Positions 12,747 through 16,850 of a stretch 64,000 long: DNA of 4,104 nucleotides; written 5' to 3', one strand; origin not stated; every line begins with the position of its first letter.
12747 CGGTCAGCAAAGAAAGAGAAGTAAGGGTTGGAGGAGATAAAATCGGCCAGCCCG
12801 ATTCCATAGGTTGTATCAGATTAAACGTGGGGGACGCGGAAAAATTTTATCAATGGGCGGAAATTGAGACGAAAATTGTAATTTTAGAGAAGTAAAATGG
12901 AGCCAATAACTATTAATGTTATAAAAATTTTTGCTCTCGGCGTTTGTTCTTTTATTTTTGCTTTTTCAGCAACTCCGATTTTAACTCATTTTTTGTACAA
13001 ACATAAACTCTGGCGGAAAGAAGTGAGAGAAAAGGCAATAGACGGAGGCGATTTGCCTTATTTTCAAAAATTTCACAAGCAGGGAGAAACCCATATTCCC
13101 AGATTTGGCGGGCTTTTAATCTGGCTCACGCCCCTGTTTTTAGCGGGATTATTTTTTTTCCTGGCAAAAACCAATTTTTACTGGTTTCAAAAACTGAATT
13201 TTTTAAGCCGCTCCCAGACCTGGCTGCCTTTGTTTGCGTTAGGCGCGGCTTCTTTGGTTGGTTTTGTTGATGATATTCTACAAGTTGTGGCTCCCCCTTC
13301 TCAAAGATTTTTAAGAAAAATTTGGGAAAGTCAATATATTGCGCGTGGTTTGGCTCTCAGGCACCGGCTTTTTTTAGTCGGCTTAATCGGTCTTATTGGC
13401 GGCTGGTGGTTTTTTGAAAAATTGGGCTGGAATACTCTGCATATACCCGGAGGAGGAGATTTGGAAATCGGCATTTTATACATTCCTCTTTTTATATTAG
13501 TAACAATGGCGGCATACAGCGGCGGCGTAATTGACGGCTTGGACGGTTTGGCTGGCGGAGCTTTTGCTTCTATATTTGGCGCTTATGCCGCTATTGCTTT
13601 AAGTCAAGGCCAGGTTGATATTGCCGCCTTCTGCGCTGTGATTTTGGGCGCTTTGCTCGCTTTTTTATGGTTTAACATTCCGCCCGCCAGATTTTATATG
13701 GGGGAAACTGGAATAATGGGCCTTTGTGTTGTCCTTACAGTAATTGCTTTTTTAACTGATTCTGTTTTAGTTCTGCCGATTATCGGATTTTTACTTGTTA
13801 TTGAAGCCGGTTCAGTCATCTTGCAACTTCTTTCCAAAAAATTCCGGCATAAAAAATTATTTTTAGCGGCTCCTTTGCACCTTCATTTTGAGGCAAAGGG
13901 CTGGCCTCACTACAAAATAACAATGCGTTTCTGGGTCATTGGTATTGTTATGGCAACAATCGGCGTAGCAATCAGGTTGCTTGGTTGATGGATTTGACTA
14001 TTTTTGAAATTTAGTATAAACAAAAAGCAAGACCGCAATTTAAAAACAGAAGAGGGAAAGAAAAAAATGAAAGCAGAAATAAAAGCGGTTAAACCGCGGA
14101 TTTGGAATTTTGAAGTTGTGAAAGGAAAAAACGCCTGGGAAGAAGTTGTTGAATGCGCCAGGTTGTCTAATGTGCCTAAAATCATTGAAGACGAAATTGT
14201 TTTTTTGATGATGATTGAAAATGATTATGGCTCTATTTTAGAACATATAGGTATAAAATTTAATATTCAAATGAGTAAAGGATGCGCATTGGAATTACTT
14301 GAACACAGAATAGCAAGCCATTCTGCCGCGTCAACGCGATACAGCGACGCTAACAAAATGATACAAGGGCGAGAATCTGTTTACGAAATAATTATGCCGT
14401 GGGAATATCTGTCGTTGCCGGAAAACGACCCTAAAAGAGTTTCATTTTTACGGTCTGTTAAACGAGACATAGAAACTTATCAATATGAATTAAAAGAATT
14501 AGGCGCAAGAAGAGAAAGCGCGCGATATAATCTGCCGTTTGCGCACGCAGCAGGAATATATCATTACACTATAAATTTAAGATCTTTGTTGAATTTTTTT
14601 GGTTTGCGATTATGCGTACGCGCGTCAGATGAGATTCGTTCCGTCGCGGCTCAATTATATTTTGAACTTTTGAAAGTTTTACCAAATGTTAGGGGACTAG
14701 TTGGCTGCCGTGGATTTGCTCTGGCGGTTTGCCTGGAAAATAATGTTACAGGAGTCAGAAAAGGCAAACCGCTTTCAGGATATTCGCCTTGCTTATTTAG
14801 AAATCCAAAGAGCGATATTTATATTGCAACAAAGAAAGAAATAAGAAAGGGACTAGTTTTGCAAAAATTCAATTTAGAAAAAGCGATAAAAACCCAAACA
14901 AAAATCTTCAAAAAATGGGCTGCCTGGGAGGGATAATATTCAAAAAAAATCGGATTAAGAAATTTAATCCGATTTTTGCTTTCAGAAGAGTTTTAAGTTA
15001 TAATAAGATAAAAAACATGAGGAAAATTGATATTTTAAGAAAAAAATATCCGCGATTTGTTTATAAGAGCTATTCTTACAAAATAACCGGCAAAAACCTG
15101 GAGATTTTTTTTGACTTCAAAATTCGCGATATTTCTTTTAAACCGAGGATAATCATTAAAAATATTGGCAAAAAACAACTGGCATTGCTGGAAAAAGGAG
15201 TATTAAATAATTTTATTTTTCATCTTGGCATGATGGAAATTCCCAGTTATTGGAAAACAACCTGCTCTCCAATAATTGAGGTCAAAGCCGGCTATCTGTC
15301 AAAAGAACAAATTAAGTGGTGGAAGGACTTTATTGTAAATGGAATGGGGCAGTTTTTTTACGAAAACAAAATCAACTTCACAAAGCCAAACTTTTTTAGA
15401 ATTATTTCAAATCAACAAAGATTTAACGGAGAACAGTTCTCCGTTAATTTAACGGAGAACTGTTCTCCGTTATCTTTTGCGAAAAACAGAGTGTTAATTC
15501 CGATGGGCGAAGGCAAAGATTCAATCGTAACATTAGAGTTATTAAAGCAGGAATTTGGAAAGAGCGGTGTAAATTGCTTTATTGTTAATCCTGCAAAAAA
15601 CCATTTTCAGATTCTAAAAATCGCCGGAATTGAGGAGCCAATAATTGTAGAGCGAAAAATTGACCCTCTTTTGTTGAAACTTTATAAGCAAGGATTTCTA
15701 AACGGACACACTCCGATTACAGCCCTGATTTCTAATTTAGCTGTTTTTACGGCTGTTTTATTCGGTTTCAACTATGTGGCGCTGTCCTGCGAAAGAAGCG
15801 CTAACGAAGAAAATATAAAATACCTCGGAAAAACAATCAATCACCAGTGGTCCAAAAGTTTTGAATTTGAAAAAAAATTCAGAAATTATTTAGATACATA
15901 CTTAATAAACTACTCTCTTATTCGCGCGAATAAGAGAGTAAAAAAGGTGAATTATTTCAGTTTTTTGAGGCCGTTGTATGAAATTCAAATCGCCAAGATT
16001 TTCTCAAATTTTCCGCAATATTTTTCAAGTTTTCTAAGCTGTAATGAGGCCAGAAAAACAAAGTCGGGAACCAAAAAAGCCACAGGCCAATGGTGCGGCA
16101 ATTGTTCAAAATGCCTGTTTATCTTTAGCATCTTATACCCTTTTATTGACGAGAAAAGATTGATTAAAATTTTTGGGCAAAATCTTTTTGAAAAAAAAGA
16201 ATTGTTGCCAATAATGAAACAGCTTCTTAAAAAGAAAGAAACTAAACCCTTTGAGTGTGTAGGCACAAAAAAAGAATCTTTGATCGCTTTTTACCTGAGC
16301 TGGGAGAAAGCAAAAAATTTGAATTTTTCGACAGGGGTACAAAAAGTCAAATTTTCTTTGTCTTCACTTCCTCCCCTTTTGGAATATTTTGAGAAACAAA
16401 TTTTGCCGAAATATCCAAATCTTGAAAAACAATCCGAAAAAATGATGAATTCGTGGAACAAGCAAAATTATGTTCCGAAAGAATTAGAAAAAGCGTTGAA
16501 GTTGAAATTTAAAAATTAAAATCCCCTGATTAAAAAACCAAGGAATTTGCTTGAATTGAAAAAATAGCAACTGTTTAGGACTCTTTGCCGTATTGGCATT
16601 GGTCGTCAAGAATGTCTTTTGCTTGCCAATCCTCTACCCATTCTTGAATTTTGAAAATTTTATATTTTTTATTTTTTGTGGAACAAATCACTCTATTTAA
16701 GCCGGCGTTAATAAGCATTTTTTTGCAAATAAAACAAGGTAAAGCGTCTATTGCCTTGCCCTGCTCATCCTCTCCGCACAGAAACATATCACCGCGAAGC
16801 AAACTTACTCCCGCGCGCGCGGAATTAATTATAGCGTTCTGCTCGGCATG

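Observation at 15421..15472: Tandem pair of 26-bp hairpin units inside a coding region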

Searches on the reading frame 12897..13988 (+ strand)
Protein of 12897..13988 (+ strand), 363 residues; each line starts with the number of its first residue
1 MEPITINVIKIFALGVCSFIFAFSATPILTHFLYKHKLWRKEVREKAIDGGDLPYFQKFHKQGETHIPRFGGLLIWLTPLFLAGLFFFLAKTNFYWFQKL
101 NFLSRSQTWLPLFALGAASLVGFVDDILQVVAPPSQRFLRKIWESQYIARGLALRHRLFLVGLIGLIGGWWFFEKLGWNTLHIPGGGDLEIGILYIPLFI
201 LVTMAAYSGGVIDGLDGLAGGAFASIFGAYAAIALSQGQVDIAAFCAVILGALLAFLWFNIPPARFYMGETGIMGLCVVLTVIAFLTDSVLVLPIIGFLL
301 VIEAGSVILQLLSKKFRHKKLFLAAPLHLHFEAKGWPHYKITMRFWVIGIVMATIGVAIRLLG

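Call 6: search_protein_families(library=pfam, proteins=[window:12897-13988:+], max_evalue=0.01)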
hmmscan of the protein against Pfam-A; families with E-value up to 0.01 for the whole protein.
window:12897-13988:+ (363 aa): 1 family
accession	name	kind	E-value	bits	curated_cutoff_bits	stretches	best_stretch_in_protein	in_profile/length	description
PF00953.26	Glycos_transf_4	-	1.1e-21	77.9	27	1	112-285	5-157/160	Glycosyl transferase family 4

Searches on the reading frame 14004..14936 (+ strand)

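Call 6: search_protein_families(library=pfam, proteins=[window:14004-14936:+], max_evalue=0.01)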
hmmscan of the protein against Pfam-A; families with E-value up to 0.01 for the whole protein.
window:14004-14936:+ (310 aa): 1 family
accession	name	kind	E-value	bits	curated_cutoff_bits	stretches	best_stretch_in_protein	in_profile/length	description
PF02511.20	Thy1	-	1.2e-31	110.5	24.8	1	67-228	42-191/191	Thymidylate synthase complementing protein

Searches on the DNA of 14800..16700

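Call 47: search_rna_families(source=window, start=14800, end=16700, threshold=evalue, max_evalue=5)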
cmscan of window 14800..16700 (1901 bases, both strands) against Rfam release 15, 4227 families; matches with E-value up to 5: 25.
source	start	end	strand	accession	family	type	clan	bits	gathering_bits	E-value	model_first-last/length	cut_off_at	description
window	14941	14993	+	RF02433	SpF36_sRNA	Gene; sRNA;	-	34.3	48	0.0078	1-51/51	no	Streptococcus sRNA SpF36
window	14933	14980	-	RF02433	SpF36_sRNA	Gene; sRNA;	-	31.7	48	0.031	1-51/51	no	Streptococcus sRNA SpF36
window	15410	15490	-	RF02625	WsnRNA46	Gene; sRNA;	-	29.6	65.3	0.002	1-151/151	no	Wolbachia sRNA 46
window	15417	15477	-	RF03263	MIR861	Gene; miRNA;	-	28.4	70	0.012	1-111/111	no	MIR861 microRNA precursor family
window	15899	15972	-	RF02371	PyrG_leader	Cis-reg; leader;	-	27.9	65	0.44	1-78/78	no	PyrG leader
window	15429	15495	-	RF01472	rli40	Gene; sRNA;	-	26.9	100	0.00033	1-263/263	no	Listeria sRNA rli40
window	15421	15475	-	RF03642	MIR5743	Gene; miRNA;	-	25.8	111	0.043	1-81/81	no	MIR5743 microRNA precursor family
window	15423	15473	+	RF04205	MIR2606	Gene; miRNA;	-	25.5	139.7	0.59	1-165/165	no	MIR2606 microRNA precursor family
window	15423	15590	+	RF03096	RAGATH-19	Gene; sRNA;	-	24.6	85.6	0.41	1-141/141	no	RAGATH-19 RNA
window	15408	15476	-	RF04128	MIR8562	Gene; miRNA;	-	23.2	211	0.16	93-162/242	no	MIR8562 microRNA precursor family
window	15410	15485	+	RF04174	MIR4208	Gene; miRNA;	-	22.7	140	1.7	1-191/191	no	MIR4208 microRNA precursor family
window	14913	14999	-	RF02319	TtnuHACA12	Gene; snRNA; snoRNA; HACA-box;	-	22.6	80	2.6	1-131/131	no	Tetrahymena snoRNA TtnuHACA12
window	15425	15473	+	RF00900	mir-255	Gene; miRNA;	-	21.2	50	1.1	1-59/59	no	mir-255 microRNA precursor family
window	15390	15467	+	RF01459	rliE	Gene; sRNA;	-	20.5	90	1.8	106-182/222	no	Listeria sRNA rliE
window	15910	15941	-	RF00906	MIR1120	Gene; miRNA;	-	20.3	86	0.81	1-87/87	no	MIR1120/MIR1122 microRNA precursor family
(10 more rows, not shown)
